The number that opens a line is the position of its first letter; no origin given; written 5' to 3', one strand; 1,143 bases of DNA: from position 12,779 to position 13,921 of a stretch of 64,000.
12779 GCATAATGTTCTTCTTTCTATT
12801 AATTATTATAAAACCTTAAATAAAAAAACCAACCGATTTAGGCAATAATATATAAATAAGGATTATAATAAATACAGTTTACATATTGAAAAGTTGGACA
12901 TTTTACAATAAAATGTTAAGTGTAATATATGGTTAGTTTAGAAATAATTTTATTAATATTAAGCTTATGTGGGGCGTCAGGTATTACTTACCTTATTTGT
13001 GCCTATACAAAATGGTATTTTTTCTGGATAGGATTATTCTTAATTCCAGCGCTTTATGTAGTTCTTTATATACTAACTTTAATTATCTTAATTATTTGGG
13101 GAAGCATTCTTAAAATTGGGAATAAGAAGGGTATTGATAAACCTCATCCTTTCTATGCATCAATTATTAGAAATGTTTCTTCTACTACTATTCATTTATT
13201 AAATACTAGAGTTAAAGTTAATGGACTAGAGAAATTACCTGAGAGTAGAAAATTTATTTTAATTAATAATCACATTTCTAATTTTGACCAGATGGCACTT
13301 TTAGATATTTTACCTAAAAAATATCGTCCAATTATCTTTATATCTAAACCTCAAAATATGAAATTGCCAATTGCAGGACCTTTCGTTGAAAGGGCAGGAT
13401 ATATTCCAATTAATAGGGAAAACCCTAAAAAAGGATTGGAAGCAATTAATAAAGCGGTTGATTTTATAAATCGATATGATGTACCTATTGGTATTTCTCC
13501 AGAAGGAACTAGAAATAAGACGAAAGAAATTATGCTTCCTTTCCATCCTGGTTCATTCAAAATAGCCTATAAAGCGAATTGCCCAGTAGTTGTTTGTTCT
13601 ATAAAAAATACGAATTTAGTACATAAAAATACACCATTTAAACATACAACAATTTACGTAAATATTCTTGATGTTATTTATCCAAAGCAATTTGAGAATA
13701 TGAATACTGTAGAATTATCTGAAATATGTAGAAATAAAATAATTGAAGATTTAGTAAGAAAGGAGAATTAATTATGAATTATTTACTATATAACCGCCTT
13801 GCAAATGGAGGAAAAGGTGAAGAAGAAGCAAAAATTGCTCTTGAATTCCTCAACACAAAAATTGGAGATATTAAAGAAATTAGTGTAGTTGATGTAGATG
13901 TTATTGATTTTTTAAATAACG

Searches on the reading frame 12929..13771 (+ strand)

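Call 117: search_protein_families(library=pfam, proteins=[window:12929-13771:+], max_evalue=0.001)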
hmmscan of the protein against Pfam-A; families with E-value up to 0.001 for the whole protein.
window:12929-13771:+ (280 aa): 1 family
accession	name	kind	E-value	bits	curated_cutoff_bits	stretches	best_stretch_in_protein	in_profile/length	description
PF01553.26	Acyltransferase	-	1.3e-26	93.4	23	1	94-226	1-132/132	Acyltransferase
